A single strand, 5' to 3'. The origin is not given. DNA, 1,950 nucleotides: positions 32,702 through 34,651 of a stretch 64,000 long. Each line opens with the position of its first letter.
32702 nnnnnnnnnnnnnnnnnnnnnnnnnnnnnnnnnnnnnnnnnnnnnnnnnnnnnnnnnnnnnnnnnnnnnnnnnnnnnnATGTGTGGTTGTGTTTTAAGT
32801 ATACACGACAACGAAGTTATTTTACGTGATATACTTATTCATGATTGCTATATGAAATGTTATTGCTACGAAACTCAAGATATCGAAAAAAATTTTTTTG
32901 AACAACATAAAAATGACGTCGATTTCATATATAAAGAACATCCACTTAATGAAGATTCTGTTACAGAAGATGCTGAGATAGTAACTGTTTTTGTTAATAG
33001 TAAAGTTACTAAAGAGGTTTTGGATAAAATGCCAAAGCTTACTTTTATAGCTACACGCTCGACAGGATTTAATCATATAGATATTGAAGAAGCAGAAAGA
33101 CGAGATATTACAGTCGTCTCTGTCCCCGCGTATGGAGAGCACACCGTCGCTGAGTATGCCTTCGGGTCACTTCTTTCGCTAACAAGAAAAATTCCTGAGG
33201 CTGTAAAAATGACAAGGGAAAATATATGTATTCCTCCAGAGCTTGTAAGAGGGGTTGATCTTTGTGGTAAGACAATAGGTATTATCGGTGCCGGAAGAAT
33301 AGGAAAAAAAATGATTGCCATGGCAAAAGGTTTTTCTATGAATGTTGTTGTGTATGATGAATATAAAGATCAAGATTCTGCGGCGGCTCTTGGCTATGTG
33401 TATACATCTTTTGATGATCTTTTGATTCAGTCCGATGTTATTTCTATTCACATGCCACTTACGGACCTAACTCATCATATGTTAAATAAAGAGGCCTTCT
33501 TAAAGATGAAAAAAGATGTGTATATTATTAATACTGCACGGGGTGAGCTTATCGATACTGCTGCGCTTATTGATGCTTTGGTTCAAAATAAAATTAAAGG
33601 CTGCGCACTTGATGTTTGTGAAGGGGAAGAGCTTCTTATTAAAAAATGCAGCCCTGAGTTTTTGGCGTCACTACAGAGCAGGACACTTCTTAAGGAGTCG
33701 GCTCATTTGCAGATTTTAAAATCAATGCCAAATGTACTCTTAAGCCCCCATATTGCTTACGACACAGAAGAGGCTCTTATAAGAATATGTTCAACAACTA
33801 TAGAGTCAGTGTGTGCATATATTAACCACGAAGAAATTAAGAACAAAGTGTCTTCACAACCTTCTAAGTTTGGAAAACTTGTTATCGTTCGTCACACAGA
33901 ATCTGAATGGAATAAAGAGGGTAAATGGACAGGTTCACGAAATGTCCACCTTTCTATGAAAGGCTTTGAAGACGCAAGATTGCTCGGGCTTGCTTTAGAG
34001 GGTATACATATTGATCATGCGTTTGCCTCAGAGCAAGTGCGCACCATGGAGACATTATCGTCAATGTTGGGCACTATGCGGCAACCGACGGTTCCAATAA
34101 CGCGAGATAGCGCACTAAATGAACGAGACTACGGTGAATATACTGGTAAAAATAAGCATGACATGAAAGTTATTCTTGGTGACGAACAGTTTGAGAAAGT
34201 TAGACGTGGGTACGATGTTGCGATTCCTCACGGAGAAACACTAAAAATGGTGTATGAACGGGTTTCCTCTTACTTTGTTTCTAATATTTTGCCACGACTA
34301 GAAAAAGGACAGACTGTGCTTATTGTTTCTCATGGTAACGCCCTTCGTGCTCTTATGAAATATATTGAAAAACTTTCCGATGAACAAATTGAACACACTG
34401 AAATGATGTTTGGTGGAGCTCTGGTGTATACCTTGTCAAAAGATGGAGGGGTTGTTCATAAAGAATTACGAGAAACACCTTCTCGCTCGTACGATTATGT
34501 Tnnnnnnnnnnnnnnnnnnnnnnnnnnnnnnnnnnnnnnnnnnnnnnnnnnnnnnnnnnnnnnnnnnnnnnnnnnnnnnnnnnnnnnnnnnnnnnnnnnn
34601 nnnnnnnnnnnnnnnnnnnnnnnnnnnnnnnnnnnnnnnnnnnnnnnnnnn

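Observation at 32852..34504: Gene fusion of a D-2-hydroxyacid dehydrogenase with a dPGM-type phosphoglycerate mutase, embedded between eno and pyk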

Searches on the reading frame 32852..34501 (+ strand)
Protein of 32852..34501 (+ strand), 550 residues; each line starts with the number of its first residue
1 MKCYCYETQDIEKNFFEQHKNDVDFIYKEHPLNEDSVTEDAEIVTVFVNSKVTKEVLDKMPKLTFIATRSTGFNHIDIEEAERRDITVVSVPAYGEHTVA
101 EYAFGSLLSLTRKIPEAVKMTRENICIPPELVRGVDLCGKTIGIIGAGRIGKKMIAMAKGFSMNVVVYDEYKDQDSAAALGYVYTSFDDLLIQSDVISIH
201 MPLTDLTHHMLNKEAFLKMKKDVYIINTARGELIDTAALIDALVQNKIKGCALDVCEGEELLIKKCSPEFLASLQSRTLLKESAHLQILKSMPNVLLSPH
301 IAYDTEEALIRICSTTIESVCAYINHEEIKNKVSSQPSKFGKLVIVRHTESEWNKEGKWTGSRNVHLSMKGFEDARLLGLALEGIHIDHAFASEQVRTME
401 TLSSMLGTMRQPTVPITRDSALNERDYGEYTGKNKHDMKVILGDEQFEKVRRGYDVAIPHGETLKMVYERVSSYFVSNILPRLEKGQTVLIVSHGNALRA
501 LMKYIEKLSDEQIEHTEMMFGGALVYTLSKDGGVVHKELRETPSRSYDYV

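Call 3: search_protein_families(library=pfam, proteins=[window:32852-34501:+], max_evalue=0.01)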
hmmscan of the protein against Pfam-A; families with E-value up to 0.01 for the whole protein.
window:32852-34501:+ (550 aa): 7 families
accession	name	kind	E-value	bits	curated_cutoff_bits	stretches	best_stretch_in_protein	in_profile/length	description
PF02826.25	2-Hacid_dh_C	-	4.4e-53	179.7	25.1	1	105-302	2-178/178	D-isomer specific 2-hydroxyacid dehydrogenase, NAD binding domain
PF00300.27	His_Phos_1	-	1.3e-34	120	21.7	1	343-532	1-185/194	Histidine phosphatase superfamily (branch 1)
PF00389.36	2-Hacid_dh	-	1e-28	100.1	24.6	1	9-333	8-133/134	D-isomer specific 2-hydroxyacid dehydrogenase, catalytic domain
PF03446.21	NAD_binding_2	-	4.4e-05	24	21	1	141-249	1-113/161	NAD binding domain of 6-phosphogluconate dehydrogenase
PF22660.2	RS_preATP-grasp-like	-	0.00028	21.6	27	1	140-190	2-53/98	Ribonucleotide synthetase preATP-grasp domain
PF07991.19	KARI_N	-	0.0019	18.2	20.6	0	137-222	2-88/165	Acetohydroxy acid isomeroreductase, NADPH-binding domain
PF01408.29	GFO_IDH_MocA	-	0.0022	19.1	24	0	141-223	2-89/120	Oxidoreductase family, NAD-binding Rossmann fold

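Call 4: search_protein_families(library=ncbifam, proteins=[window:32852-34501:+], max_evalue=0.001)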
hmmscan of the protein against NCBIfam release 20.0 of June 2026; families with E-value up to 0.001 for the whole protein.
window:32852-34501:+ (550 aa): 42 families (the best 25 are shown)
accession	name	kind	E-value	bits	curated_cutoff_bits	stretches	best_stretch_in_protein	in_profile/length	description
TIGR01327.1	PGDH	equivalog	9.3e-62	209.5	454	1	23-334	21-311/525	phosphoglycerate dehydrogenase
NF000492.1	vanH_gen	exception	1.6e-59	201.6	540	1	37-319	39-306/312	D-lactate dehydrogenase VanH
NF009714.1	PRK13243.1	equivalog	1.9e-56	191.8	455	1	32-323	34-312/332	glyoxylate reductase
NF002339.0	PRK01295.1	equivalog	1.3e-53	181.5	316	1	342-539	4-203/206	2,3-bisphosphoglycerate-dependent phosphoglycerate mutase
NF000004.1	vanH-D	exception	2.1e-48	165.1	550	1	59-321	69-314/323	D-lactate dehydrogenase VanH-D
NF000128.1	vanH-Sc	exception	6.3e-48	163.6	650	1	62-317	86-324/337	D-lactate dehydrogenase VanH-Sc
NF000112.1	vanH-Amyco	exception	3.3e-47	161.4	625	1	45-318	76-334/348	VanH-AOV family D-lactate dehydrogenase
NF008759.0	PRK11790.1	equivalog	1.2e-46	159.2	404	1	31-329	42-322/410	phosphoglycerate dehydrogenase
NF000371.1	vanH_Agroup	exception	1.7e-46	158.9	700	1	59-321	68-313/322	VanH-A/VanH-Pt family D-lactate dehydrogenase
NF006374.0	PRK08605.1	subfamily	4.8e-46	157.3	356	1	19-330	22-328/332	D-lactate dehydrogenase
NF005387.0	PRK06932.1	equivalog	8.8e-46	156.3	492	1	35-326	36-312/314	2-hydroxyacid dehydrogenase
TIGR01258.1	pgm_1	subfamily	3.9e-45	154.2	81.7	2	342-459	2-121/245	2,3-bisphosphoglycerate-dependent phosphoglycerate mutase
NF010713.0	PRK14115.1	equivalog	9.2e-45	152.9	305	2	342-457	3-120/248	2,3-diphosphoglycerate-dependent phosphoglycerate mutase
NF005069.0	PRK06487.1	equivalog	1.2e-44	152.6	448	1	33-259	38-266/320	2-hydroxyacid dehydrogenase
NF006263.0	PRK08410.1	equivalog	3.3e-44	151.5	389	1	38-327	40-310/311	D-2-hydroxyacid dehydrogenase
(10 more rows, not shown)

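Call 5: find_homologous_proteins(query=window:32852-34501:+, max_evalue=0.00001)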
Query window:32852-34501:+ (550 aa): 3596 proteins with E <= 0.00001 among 8000 candidates; the best 120 are listed.
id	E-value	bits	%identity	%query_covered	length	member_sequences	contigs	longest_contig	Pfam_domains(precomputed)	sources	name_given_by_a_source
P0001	0.0e+0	1236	100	100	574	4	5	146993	PF00389.37,PF02826.26,PF00300.28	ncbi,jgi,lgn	jgi:D-lactate dehydrogenase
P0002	3.8e-234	796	63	100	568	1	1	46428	PF03446.22,PF00389.37,PF02826.26,PF00300.28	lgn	-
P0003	6.7e-229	779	63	100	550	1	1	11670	PF03446.22,PF00389.37,PF02826.26,PF00300.28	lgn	-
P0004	1.0e-225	768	61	100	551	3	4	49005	PF00389.37,PF02826.26,PF00300.28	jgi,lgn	jgi:D-lactate dehydrogenase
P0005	5.2e-224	763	62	100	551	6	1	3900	PF00389.37,PF02826.26,PF00300.28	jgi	jgi:D-lactate dehydrogenase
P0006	8.0e-219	746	61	100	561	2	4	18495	PF00670.28,PF03446.22,PF00389.37,PF02826.26,PF00300.28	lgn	-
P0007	7.8e-209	713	60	100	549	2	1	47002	PF00389.37,PF02826.26,PF00300.28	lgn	-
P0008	1.2e-205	702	59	100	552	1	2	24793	PF03446.22,PF00389.37,PF02826.26,PF00300.28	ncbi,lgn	-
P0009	4.3e-200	684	56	99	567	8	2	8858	PF00389.37,PF02826.26,PF00300.28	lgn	-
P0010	3.9e-197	674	55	99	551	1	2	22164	PF00389.37,PF02826.26,PF00300.28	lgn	-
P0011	1.1e-195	669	54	99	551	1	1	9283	PF00389.37,PF02826.26,PF00300.28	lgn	-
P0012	3.7e-194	664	55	97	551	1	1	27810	PF00389.37,PF02826.26,PF00300.28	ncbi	-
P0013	5.9e-194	664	54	99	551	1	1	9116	PF00389.37,PF02826.26,PF00300.28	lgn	-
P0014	5.9e-194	664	55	99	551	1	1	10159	PF03446.22,PF00389.37,PF02826.26,PF00300.28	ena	-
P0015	7.9e-194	663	55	99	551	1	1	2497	PF00670.28,PF00389.37,PF02826.26,PF00300.28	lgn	-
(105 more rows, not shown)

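Call 13: find_encoding_contigs(protein=P0001, flank=10000, max_places=4)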
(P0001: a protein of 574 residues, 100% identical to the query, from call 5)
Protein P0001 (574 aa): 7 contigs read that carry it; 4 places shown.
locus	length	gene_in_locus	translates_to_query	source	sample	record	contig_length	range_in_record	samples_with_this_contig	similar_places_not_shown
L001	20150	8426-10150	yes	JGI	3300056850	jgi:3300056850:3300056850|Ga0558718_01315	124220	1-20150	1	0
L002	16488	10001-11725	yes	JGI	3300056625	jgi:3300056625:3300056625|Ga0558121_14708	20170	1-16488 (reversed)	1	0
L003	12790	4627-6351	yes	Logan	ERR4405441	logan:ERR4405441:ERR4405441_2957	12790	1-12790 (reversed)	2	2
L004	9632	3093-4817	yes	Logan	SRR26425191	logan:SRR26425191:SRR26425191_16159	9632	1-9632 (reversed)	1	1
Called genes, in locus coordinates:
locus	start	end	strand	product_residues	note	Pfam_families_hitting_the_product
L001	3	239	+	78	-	?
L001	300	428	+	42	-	-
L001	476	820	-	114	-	-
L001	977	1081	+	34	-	-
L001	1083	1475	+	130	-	PF11645:PDDEXK_5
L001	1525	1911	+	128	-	PF01941:AdoMet_Synthase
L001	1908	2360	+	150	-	PF01941:AdoMet_Synthase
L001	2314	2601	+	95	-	PF01941:AdoMet_Synthase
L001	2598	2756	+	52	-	-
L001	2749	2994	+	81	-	-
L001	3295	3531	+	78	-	-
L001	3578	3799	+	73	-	-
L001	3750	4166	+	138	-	PF00749:tRNA-synt_1c (weak)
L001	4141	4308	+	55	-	-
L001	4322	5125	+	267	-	PF00749:tRNA-synt_1c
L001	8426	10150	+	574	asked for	PF00389:2-Hacid_dh, PF02826:2-Hacid_dh_C, PF00300:His_Phos_1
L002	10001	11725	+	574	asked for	PF00389:2-Hacid_dh, PF02826:2-Hacid_dh_C, PF00300:His_Phos_1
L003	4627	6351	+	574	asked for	PF00389:2-Hacid_dh, PF02826:2-Hacid_dh_C, PF00300:His_Phos_1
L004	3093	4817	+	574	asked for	PF00389:2-Hacid_dh, PF02826:2-Hacid_dh_C, PF00300:His_Phos_1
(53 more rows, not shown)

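Call 16: find_related_loci(query=A1, collection=genome_contigs, flank=6000)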
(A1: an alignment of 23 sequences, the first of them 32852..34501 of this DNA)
Query A1 (550 aa) in genome_contigs; peptide patterns used: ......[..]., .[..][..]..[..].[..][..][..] (x = any residue, [..] = any of these).
600 stretches matched a pattern (row limit reached: there are more); 596 encode a relative of the query (tblastn E <= 1e-3); the best 80 are kept; 80 distinct loci.
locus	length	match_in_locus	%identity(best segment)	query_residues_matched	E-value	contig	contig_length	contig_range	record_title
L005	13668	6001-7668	52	2-548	0e+0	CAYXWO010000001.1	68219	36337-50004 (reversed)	MAG TPA_asm: uncultured Candidatus Saccharibacteria bacterium isolate SRP286056_co2_66 genome assembly, contig: NODE_395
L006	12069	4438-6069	54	4-548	0e+0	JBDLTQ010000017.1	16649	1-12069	MAG: Candidatus Parcubacteria bacterium isolate lewisrun_2019_sw_WHONDRS-S19S_0014_B_bin.23 scaffold_1214955, whole geno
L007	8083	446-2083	46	3-538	2e-156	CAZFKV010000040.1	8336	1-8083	MAG TPA_asm: uncultured Candidatus Saccharibacteria bacterium isolate SRP173033_co1_152 genome assembly, contig: NODE_21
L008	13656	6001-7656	59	1-550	0e+0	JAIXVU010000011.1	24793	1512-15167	MAG: bacterium isolate D1_MAG_00076 pond_D1_MAG_00076_000000000008, whole genome shotgun sequence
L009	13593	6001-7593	47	4-532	2e-155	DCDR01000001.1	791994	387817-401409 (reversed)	MAG TPA_asm: Candidatus Saccharibacteria bacterium UBA1050 UBA1050_contig_1, whole genome shotgun sequence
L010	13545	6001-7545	47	25-540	2e-155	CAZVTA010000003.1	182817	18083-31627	MAG TPA_asm: uncultured Candidatus Saccharibacteria bacterium isolate SRP342105_co3_76 genome assembly, contig: NODE_20_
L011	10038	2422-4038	45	4-539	3e-154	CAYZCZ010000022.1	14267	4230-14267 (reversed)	MAG TPA_asm: uncultured Candidatus Saccharibacteria bacterium isolate SRP286056_co1_207 genome assembly, contig: NODE_52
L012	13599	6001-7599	46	2-532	1e-153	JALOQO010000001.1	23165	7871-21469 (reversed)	MAG: Patescibacteria group bacterium isolate Prado157 scaffold_1424, whole genome shotgun sequence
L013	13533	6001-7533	49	27-537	5e-153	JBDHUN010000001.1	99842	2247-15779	MAG: Candidatus Saccharimonas sp. isolate AS-MESO-3CA.158 NODE_775_length_99842_cov_8.049577, whole genome shotgun seque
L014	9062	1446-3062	45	4-539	6e-151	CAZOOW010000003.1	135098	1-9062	MAG TPA_asm: uncultured Candidatus Saccharibacteria bacterium isolate SRP300315_co1_58 genome assembly, contig: NODE_55_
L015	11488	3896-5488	46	4-532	2e-149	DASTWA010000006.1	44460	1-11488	MAG TPA_asm: Candidatus Saccharimonadales bacterium isolate SMAG_U2374 k141_1192222, whole genome shotgun sequence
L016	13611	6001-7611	45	6-541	3e-149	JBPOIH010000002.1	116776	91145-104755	MAG: Patescibacteria group bacterium isolate MAG_90 c_000000450449, whole genome shotgun sequence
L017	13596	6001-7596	46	3-532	1e-154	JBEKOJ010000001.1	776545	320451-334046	MAG: Candidatus Saccharimonadales bacterium isolate SPRUCE 438 SPRUCE_438_1, whole genome shotgun sequence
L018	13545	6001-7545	46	27-541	3e-149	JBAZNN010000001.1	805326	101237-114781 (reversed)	MAG: Candidatus Saccharimonadales bacterium isolate SO_2017_LW4_70 scaffold_13_c1_LW137-91_2017, whole genome shotgun se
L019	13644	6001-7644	44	4-546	1e-147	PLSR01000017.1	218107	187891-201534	MAG: Candidatus Kaiserbacteria bacterium isolate bog_1339 73.20120700_S1D.328_contig_48407, whole genome shotgun sequenc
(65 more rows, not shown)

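Call 20: search_protein_representatives(protein=window:32852-34501:+)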
Query: 550 residues. Proteins with E-value up to 0.001 (for the whole library): 60857; up to 1e-10: 27365; up to 1e-30: 2458. The best 150 are listed.
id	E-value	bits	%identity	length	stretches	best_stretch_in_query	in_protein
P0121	5.3e-150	516.8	46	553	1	4-543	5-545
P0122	1.3e-132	459.5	51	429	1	7-427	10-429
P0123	2.6e-108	379.3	42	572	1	26-542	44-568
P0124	2.5e-102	359.5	45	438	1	29-435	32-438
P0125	3.4e-100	352.5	39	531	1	41-542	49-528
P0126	1.8e-93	330.3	37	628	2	39-335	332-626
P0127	2.9e-93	329.6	32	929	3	39-334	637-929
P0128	8.9e-89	314.8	49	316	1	2-310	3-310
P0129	1.2e-86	307.8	38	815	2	3-322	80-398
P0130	2.5e-80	287.0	39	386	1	163-544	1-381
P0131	9.9e-76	271.8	44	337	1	13-324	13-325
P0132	6.8e-75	269.0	42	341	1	13-332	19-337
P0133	7.6e-74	265.6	46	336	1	2-325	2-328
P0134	1.1e-73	265.0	46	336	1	30-332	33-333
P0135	2.7e-73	263.7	42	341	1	6-337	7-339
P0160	1.5e-65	238.2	44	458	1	38-328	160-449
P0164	1.3e-64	235.1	54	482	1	338-541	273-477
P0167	2.6e-64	234.1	38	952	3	43-324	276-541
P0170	3.8e-64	233.6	44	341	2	331-539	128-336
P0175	1.5e-63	231.6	36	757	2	40-321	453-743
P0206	1.3e-60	222.0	39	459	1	11-326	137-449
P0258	1.6e-57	211.7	41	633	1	39-324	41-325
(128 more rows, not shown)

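Call 21: search_protein_families(library=pfam, proteins=[P0126, P0127, P0129, P0167, P0175, P0164, P0170, P0258, P0160, P0206], max_evalue=0.00001)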
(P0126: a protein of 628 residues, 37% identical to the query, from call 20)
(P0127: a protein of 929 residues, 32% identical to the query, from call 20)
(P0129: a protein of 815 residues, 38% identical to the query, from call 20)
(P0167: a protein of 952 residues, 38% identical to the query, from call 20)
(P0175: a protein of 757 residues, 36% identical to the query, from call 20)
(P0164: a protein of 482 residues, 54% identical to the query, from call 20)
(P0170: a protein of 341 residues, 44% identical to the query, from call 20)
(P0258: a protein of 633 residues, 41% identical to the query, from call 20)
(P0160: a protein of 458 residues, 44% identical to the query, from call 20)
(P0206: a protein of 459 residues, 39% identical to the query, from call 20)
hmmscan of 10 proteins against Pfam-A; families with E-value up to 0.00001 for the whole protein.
P0126 (628 aa): 5 families
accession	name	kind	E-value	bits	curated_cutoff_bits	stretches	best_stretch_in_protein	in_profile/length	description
PF02826.25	2-Hacid_dh_C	-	1.8e-102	340.6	25.1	2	399-593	1-178/178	D-isomer specific 2-hydroxyacid dehydrogenase, NAD binding domain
PF00389.36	2-Hacid_dh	-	4.2e-31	107.8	24.6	1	324-625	30-134/134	D-isomer specific 2-hydroxyacid dehydrogenase, catalytic domain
PF03446.21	NAD_binding_2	-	2.5e-09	37.8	21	0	50-161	1-117/161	NAD binding domain of 6-phosphogluconate dehydrogenase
PF07991.19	KARI_N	-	5.2e-07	29.8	20.6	0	46-133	2-91/165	Acetohydroxy acid isomeroreductase, NADPH-binding domain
PF22660.2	RS_preATP-grasp-like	-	7.9e-07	29.8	27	0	49-105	2-66/98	Ribonucleotide synthetase preATP-grasp domain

P0127 (929 aa): 5 families
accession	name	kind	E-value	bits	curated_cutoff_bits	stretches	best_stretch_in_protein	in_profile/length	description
PF02826.25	2-Hacid_dh_C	-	9.3e-98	325.3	25.1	2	705-897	2-178/178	D-isomer specific 2-hydroxyacid dehydrogenase, NAD binding domain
PF00389.36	2-Hacid_dh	-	2.1e-39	134.7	24.6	2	633-928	34-133/134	D-isomer specific 2-hydroxyacid dehydrogenase, catalytic domain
PF00300.27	His_Phos_1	-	5.2e-23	82.2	21.7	1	5-200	1-174/194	Histidine phosphatase superfamily (branch 1)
PF03446.21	NAD_binding_2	-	9e-11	42.5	21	0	740-839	1-104/161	NAD binding domain of 6-phosphogluconate dehydrogenase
PF01262.27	AlaDh_PNT_C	-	6e-06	26.3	23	0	740-835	30-138/214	Alanine dehydrogenase/PNT, C-terminal domain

P0129 (815 aa): 2 families
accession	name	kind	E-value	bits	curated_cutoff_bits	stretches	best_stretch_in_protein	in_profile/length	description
PF02826.25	2-Hacid_dh_C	-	7.5e-90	299.5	25.1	2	184-378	1-178/178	D-isomer specific 2-hydroxyacid dehydrogenase, NAD binding domain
PF00389.36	2-Hacid_dh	-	2.3e-51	173.4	24.6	2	472-794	2-123/134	D-isomer specific 2-hydroxyacid dehydrogenase, catalytic domain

P0167 (952 aa): 3 families
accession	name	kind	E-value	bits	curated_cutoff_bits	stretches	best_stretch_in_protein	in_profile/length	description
PF02826.25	2-Hacid_dh_C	-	5.2e-79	264.2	25.1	2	729-890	26-178/178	D-isomer specific 2-hydroxyacid dehydrogenase, NAD binding domain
PF00389.36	2-Hacid_dh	-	7.7e-45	152.3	24.6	2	231-548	2-131/134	D-isomer specific 2-hydroxyacid dehydrogenase, catalytic domain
PF03446.21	NAD_binding_2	-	3.8e-07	30.7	21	0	741-833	1-97/161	NAD binding domain of 6-phosphogluconate dehydrogenase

P0175 (757 aa): 3 families
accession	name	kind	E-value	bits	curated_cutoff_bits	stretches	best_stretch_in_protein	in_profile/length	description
PF02826.25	2-Hacid_dh_C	-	7.9e-88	292.9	25.1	2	542-724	29-178/178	D-isomer specific 2-hydroxyacid dehydrogenase, NAD binding domain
PF00389.36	2-Hacid_dh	-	9.6e-35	119.6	24.6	2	433-751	20-129/134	D-isomer specific 2-hydroxyacid dehydrogenase, catalytic domain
PF03446.21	NAD_binding_2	-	2.1e-11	44.5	21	0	552-658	2-109/161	NAD binding domain of 6-phosphogluconate dehydrogenase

P0164 (482 aa): 2 families
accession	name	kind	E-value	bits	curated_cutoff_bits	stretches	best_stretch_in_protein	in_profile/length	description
PF00224.27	PK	-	8.4e-75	252.3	30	2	89-243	174-328/328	Pyruvate kinase, barrel domain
PF00300.27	His_Phos_1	-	1.1e-33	117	21.7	1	278-464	1-181/194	Histidine phosphatase superfamily (branch 1)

P0170 (341 aa): 2 families
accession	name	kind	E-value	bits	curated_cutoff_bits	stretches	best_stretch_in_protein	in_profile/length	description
PF00300.27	His_Phos_1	-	3.3e-34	118.7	21.7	1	140-330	1-186/194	Histidine phosphatase superfamily (branch 1)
PF00389.36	2-Hacid_dh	-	6.1e-13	49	24.6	1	24-98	18-94/134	D-isomer specific 2-hydroxyacid dehydrogenase, catalytic domain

P0258 (633 aa): 3 families
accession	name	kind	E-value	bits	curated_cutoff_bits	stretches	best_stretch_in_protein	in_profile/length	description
PF02826.25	2-Hacid_dh_C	-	3.3e-54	183.4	25.1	1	106-303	1-178/178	D-isomer specific 2-hydroxyacid dehydrogenase, NAD binding domain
PF05235.19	CHAD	-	1.4e-30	107.4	25.6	1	363-583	1-223/228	CHAD domain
PF00389.36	2-Hacid_dh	-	3.6e-26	91.9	24.6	1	15-333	11-133/134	D-isomer specific 2-hydroxyacid dehydrogenase, catalytic domain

P0160 (458 aa): 3 families
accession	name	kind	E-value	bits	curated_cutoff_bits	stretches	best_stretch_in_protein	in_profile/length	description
PF02826.25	2-Hacid_dh_C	-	1.6e-53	181.2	25.1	1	226-423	1-178/178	D-isomer specific 2-hydroxyacid dehydrogenase, NAD binding domain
PF00389.36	2-Hacid_dh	-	8.9e-31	106.8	24.6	1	138-450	14-129/134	D-isomer specific 2-hydroxyacid dehydrogenase, catalytic domain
PF03446.21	NAD_binding_2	-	1.8e-06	28.5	21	1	263-370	2-112/161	NAD binding domain of 6-phosphogluconate dehydrogenase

P0206 (459 aa): 2 families
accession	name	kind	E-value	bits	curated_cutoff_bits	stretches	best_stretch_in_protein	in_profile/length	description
PF02826.25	2-Hacid_dh_C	-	4.7e-53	179.6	25.1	1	231-425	1-178/178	D-isomer specific 2-hydroxyacid dehydrogenase, NAD binding domain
PF00389.36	2-Hacid_dh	-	3.1e-28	98.5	24.6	1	142-452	15-130/134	D-isomer specific 2-hydroxyacid dehydrogenase, catalytic domain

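Call 38: list_cluster_members(proteins=[P0001])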
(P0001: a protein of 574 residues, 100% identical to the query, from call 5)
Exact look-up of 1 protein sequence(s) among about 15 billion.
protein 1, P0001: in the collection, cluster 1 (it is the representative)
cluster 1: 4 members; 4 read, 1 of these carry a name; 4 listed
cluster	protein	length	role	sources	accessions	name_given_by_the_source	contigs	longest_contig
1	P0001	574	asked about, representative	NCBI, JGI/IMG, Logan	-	D-lactate dehydrogenase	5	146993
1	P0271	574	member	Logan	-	-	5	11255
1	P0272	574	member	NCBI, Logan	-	-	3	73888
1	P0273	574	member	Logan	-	-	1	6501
